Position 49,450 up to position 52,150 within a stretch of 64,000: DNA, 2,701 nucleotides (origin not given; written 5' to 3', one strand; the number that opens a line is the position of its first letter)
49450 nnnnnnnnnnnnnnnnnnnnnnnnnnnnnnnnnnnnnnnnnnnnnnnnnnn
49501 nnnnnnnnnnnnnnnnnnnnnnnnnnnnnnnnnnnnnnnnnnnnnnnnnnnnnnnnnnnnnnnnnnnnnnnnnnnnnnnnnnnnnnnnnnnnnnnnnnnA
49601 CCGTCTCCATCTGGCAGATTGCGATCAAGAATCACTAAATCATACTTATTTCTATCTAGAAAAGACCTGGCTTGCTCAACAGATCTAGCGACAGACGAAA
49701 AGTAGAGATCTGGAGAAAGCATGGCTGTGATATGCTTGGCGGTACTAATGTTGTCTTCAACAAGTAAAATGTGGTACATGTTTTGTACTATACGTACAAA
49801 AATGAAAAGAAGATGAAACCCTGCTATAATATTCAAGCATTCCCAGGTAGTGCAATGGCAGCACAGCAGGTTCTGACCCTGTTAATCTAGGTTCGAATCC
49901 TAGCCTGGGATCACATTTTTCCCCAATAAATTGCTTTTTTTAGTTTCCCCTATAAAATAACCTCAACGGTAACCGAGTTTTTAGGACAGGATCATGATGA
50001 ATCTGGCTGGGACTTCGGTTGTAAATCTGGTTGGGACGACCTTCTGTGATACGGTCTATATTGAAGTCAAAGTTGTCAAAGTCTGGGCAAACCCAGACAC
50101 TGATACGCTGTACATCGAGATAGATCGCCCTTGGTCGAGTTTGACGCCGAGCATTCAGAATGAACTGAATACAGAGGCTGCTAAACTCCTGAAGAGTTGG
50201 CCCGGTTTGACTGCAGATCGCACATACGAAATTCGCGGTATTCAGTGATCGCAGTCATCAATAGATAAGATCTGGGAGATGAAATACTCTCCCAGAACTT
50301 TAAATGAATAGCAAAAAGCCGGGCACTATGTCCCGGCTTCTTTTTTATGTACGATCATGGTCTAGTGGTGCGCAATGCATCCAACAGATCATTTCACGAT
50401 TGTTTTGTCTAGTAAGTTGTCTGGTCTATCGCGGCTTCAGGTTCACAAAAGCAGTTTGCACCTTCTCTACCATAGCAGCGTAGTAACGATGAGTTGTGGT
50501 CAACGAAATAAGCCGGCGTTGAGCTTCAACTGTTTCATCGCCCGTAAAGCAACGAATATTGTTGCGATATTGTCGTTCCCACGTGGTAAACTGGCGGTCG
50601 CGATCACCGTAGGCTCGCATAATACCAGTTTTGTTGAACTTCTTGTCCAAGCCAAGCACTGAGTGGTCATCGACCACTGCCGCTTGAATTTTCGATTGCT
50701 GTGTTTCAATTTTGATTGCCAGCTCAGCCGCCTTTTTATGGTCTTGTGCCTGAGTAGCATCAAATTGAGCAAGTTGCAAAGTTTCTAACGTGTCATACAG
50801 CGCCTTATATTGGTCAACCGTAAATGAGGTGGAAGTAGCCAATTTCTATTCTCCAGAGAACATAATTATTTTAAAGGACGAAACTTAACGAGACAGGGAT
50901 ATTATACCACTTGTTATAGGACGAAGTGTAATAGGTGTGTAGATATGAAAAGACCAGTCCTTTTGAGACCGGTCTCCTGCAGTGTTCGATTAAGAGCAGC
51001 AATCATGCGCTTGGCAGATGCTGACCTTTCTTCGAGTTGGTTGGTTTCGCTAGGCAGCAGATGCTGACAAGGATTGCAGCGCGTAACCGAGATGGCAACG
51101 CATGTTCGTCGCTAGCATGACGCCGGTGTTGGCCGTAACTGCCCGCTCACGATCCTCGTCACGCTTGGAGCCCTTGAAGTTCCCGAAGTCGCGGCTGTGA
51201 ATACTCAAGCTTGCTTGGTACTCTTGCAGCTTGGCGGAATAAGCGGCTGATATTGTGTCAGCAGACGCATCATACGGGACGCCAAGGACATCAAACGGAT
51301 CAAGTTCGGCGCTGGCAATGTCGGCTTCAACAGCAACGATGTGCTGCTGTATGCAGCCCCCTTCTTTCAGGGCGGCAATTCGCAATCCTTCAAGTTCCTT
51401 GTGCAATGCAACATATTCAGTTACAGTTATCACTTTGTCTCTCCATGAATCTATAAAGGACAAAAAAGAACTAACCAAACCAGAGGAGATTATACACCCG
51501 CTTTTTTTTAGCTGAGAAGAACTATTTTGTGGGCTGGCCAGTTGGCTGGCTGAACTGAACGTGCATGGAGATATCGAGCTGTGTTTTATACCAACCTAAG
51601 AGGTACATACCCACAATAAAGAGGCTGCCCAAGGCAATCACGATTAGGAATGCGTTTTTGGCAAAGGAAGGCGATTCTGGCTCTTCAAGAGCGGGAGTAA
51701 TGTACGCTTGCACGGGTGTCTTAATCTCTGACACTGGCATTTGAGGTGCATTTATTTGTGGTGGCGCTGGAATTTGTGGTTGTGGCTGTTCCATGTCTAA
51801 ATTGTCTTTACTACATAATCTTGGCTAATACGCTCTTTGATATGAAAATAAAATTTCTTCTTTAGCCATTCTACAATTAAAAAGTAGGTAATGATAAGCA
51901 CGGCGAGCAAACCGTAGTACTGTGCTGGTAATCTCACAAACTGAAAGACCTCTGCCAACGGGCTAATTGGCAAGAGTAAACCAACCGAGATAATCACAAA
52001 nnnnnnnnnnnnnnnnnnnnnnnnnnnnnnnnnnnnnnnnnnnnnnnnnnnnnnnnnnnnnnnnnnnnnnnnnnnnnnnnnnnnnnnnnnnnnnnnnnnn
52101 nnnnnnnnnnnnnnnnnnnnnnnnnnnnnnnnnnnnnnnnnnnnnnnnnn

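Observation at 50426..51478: Tandem paralog pair; one member carries a J-domain-like helix I/II motif without HPD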

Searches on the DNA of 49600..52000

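Call 73: search_rna_families(source=window, start=49600, end=52000, threshold=evalue, max_evalue=1)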
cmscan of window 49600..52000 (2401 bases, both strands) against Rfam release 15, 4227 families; matches with E-value up to 1: 2.
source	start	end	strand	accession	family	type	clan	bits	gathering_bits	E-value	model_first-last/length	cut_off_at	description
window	49841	49911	+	RF00005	tRNA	Gene; tRNA;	CL00001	65.1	29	2.6e-13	1-71/71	no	tRNA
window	50246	50348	+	RF00514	His_leader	Cis-reg; leader;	-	33.2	49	0.0059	1-126/126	no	Histidine operon leader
